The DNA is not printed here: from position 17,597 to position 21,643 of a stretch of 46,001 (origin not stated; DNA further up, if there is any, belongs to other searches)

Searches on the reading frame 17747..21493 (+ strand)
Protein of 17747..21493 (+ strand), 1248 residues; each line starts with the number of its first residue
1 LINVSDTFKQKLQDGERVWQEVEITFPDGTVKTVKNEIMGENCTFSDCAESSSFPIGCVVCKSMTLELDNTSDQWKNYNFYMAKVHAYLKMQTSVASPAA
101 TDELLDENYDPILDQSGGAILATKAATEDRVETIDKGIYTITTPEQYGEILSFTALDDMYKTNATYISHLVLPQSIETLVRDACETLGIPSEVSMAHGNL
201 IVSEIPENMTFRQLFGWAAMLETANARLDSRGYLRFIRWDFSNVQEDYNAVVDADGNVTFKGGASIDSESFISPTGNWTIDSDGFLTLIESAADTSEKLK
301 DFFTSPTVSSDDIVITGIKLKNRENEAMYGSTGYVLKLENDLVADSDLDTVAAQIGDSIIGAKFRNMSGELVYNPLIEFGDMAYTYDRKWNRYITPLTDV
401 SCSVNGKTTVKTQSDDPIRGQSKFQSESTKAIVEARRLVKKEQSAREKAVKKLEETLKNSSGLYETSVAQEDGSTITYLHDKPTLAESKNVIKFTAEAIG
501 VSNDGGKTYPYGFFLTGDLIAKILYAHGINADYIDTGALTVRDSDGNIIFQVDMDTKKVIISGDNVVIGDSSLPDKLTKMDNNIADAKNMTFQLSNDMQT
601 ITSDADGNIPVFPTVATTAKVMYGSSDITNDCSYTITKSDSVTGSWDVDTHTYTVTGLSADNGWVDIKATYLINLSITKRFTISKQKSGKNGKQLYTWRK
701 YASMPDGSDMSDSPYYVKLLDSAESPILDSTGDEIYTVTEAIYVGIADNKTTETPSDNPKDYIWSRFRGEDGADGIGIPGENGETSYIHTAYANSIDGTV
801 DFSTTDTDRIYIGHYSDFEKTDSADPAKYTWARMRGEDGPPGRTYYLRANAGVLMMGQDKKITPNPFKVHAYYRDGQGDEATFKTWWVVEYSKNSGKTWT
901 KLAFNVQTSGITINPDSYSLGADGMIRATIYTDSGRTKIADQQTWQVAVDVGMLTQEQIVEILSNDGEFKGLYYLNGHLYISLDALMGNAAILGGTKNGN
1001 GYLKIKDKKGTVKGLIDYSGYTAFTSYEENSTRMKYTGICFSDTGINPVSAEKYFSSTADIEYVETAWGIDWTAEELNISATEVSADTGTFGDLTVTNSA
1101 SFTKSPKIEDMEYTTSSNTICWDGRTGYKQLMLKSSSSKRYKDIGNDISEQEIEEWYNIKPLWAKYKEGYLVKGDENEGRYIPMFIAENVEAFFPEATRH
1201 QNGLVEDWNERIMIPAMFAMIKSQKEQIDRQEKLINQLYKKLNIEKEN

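Call 51: search_protein_families(library=phrogs, proteins=[window:17747-21493:+], max_evalue=0.00001)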
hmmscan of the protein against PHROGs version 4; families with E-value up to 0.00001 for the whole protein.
window:17747-21493:+ (1248 aa): 12 families
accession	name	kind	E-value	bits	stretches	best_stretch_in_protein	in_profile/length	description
phrog_6616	-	tail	1.4e-135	454.5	1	1-1176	1-990/991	tail protein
phrog_10693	-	moron, auxiliary metabolic gene and host takeover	5.2e-23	82.2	1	633-908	708-958/1219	host range and adsorption protein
phrog_30133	-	head and packaging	1.7e-18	67.4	1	777-842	22-88/621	virion structural protein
phrog_38044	-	unknown function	2.7e-18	65.4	2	738-843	2357-2464/3576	-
phrog_15074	-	unknown function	6.3e-17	61.2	1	627-842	778-983/1773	-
phrog_33923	-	unknown function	7.2e-16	57.3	1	586-707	707-825/2146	-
phrog_13289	-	tail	5.9e-15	55.4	1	579-984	504-685/938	tail protein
phrog_35520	-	tail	1.8e-13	50.6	1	779-886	430-538/1199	tail protein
phrog_22212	-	unknown function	2e-13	49.6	1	671-843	349-508/1655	-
phrog_19691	-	head and packaging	5.8e-12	46.2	1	729-776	65-112/623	virion structural protein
phrog_38396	-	tail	1.4e-10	40.6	1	689-835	828-988/1435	tail protein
phrog_2189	-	tail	1.6e-06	27.4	0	686-767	584-641/971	tail protein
